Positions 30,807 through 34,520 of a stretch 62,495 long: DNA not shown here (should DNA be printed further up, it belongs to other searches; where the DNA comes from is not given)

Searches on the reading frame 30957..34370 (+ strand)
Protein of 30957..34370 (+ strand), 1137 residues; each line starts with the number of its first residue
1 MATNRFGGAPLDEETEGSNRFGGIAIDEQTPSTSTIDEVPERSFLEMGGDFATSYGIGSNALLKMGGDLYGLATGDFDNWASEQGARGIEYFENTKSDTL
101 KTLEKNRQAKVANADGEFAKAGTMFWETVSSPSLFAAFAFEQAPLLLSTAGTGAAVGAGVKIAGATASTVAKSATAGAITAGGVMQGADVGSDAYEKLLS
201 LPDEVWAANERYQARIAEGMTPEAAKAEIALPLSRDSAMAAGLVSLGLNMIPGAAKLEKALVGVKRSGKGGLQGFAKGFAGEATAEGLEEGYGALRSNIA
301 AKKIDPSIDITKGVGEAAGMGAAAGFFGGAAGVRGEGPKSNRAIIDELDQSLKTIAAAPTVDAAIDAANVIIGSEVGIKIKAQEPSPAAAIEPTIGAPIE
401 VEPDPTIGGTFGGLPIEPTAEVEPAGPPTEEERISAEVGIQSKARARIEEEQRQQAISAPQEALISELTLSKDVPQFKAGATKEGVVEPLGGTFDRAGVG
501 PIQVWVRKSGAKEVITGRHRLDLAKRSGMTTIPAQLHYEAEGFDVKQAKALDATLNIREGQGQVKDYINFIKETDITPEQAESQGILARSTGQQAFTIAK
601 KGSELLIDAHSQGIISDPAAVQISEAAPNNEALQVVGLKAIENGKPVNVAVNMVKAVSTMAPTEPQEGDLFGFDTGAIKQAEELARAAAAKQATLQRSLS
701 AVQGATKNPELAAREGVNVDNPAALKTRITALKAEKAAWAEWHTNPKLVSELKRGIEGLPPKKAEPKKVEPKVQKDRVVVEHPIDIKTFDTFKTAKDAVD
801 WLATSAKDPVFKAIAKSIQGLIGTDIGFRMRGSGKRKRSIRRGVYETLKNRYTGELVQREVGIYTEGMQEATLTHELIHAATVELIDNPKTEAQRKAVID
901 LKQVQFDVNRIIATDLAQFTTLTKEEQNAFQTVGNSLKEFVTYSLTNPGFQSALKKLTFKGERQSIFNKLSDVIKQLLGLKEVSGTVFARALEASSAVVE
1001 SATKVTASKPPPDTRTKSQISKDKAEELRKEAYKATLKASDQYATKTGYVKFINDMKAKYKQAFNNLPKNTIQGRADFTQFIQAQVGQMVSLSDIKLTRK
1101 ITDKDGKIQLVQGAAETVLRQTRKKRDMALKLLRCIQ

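Call 11: search_protein_families(library=pfam, proteins=[window:30957-34370:+], max_evalue=0.001)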
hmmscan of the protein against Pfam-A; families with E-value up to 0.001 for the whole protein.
window:30957-34370:+ (1137 aa): 0 families

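Call 24: search_protein_families(library=phrogs, proteins=[window:30957-34370:+], max_evalue=0.001)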
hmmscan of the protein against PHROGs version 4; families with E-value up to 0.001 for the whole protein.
window:30957-34370:+ (1137 aa): 1 family
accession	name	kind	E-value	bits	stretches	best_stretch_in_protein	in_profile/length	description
phrog_16227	-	head and packaging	4.2e-05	21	1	909-979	4239-4308/4401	virion structural protein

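Call 25: search_solved_structures(query=window:30957-34370:+, max_evalue=1)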
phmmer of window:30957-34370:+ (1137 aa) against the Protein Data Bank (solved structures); distinct sequences matched with E-value up to 1: 1.
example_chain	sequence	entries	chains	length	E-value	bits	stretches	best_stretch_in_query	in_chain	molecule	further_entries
9sfn_G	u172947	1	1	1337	1.2e-06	30.3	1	867-1006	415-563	Internal virion protein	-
